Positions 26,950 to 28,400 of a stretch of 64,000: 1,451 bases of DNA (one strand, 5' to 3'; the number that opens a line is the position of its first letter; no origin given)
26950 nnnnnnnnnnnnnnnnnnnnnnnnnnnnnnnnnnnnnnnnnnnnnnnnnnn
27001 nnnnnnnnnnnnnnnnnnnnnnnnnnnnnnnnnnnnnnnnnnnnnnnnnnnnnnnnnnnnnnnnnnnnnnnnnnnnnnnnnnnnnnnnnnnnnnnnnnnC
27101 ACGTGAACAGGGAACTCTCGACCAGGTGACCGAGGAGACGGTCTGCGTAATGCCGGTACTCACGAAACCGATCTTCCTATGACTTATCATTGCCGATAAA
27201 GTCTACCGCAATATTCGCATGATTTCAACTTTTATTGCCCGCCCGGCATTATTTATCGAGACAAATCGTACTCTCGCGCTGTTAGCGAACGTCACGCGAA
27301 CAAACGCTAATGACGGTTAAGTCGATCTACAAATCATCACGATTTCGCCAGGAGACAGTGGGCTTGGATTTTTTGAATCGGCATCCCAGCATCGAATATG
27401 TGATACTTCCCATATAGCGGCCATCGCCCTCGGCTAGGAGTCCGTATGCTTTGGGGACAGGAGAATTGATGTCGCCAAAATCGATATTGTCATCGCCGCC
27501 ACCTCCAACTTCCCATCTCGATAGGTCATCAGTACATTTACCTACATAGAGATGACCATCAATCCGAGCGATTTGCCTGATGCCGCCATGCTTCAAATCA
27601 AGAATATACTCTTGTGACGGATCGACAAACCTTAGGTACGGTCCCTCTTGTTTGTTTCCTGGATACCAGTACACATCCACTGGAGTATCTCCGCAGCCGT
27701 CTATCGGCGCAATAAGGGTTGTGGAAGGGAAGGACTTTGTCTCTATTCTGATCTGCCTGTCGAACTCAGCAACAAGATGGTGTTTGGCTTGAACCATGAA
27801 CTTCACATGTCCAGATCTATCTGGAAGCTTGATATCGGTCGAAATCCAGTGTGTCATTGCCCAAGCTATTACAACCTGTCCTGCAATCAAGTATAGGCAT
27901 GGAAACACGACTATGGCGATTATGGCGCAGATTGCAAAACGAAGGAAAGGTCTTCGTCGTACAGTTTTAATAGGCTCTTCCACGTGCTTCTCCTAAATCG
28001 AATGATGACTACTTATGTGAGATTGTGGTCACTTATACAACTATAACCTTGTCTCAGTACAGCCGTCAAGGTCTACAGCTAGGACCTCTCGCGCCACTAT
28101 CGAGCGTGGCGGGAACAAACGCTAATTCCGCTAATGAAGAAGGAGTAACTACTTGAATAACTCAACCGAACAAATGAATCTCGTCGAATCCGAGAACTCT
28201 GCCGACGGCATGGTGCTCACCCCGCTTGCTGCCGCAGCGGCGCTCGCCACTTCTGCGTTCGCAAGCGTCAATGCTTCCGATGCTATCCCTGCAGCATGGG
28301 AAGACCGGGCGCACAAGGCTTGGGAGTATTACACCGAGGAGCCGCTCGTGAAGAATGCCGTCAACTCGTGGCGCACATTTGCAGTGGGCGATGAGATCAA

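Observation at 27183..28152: Membrane-anchored moron between terL and portal, bracketed by ~41-bp direct repeats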

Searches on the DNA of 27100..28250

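Call 81: search_rna_families(source=window, start=27100, end=28250, threshold=evalue, max_evalue=1)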
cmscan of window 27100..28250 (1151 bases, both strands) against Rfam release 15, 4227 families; matches with E-value up to 1: 0.
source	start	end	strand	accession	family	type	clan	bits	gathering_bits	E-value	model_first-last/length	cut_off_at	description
